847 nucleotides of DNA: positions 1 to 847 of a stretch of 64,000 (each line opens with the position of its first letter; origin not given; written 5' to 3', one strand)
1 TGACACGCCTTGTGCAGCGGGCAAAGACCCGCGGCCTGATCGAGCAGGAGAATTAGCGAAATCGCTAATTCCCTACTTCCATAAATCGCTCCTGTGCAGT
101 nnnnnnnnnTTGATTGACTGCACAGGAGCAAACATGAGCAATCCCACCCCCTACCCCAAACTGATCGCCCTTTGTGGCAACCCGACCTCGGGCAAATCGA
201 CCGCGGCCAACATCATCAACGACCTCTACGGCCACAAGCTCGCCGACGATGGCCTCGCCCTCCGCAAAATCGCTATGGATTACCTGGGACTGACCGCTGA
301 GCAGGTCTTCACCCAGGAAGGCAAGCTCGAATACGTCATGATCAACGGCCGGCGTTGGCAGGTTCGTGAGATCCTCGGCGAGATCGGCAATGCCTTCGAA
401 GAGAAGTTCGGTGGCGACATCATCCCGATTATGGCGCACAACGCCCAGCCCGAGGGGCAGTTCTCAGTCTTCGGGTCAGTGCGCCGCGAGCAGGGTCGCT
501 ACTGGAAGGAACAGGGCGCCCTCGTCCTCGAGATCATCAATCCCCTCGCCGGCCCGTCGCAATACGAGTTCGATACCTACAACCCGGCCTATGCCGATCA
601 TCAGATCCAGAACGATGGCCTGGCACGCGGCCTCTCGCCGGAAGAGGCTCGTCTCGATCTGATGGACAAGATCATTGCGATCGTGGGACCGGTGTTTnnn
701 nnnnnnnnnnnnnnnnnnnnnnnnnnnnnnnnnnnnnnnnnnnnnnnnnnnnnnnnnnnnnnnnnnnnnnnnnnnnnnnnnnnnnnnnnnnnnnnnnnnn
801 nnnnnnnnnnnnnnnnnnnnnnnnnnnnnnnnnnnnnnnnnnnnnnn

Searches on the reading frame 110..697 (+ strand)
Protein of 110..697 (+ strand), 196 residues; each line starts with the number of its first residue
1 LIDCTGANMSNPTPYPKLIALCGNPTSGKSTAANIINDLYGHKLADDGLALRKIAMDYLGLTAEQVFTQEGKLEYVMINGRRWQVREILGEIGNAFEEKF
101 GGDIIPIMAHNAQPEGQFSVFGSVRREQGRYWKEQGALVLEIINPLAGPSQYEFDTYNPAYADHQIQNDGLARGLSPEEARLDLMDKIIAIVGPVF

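Call 3: search_protein_families(library=pfam, proteins=[window:110-697:+], max_evalue=0.01)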
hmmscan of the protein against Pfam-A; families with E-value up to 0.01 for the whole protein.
window:110-697:+ (196 aa): 0 families

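Call 75: search_protein_families(library=phrogs, proteins=[window:134-697:+], max_evalue=0.001)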
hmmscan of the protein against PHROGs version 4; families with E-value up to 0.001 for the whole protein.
window:134-697:+ (188 aa): 1 family
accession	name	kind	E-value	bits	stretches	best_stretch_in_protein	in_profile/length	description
phrog_139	-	other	1.8e-19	71.3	1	3-162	78-246/342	deoxynucleoside monophosphate kinase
